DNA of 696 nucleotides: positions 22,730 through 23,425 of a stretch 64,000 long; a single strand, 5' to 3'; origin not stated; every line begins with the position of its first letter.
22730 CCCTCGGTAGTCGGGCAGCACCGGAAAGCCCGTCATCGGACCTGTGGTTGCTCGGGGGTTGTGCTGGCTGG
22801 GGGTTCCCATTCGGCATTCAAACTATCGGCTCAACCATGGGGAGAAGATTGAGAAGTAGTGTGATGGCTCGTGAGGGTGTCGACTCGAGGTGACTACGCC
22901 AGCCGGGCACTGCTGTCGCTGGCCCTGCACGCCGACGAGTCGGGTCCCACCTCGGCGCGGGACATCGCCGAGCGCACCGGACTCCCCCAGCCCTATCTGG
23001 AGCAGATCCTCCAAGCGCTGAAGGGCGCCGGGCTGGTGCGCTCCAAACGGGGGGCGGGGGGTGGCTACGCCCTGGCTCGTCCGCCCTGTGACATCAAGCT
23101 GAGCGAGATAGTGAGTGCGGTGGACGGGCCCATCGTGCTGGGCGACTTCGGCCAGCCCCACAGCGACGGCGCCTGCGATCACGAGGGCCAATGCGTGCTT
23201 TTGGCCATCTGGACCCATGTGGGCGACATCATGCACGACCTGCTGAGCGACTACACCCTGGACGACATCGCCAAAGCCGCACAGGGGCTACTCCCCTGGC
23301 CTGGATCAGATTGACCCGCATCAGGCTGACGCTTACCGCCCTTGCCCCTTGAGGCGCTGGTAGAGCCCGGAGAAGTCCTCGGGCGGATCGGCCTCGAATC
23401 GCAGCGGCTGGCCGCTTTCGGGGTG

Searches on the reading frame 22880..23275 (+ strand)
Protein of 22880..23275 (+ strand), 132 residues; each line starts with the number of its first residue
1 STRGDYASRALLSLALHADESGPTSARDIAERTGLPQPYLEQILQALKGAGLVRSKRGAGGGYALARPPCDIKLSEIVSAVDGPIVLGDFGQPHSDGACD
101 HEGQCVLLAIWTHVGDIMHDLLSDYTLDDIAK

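Call 87: search_protein_families(library=ncbifam, proteins=[window:22880-23275:+], max_evalue=0.01)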
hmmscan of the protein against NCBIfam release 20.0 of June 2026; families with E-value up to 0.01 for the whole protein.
window:22880-23275:+ (132 aa): 10 families
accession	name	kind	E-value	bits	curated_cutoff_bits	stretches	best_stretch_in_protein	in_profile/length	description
TIGR00738.1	rrf2_super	superfamily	1.7e-33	115.3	73.3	1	2-132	5-132/132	Rrf2 family transcriptional regulator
TIGR02010.1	IscR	equivalog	1.2e-25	90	207.55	1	2-130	5-129/135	Fe-S cluster assembly transcriptional regulator IscR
NF047409.1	Cys_reg_CymR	equivalog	5.4e-23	81.7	195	1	1-131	4-124/139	cysteine metabolism transcriptional regulator CymR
TIGR02944.1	suf_reg_Xantho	equivalog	3.1e-22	79.4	110.65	1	5-130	9-130/130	SUF system Fe-S cluster assembly regulator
NF008110.0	PRK10857.1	equivalog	4.4e-22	78.6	275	1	2-130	5-129/164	Fe-S cluster assembly transcriptional regulator IscR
NF008886.0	PRK11920.1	equivalog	1.2e-11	44.5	193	1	3-131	6-131/153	iron-responsive transcriptional regulator RirA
NF008240.0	PRK11014.1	equivalog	3.7e-07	30.3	182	1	4-130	7-127/141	nitric oxide-sensing transcriptional repressor NsrR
NF033788.1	HTH_metalloreg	subfamily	7.8e-05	22.4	55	1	19-57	23-59/77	metalloregulator ArsR/SmtB family transcription factor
NF007342.0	PRK09834.1-4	equivalog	0.00094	18.2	251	1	27-66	33-71/263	DNA-binding transcriptional regulator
NF041852.1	trans_reg_HypR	equivalog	0.0033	17.4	180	1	13-78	14-77/139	redox-sensitive transcriptional regulator HypR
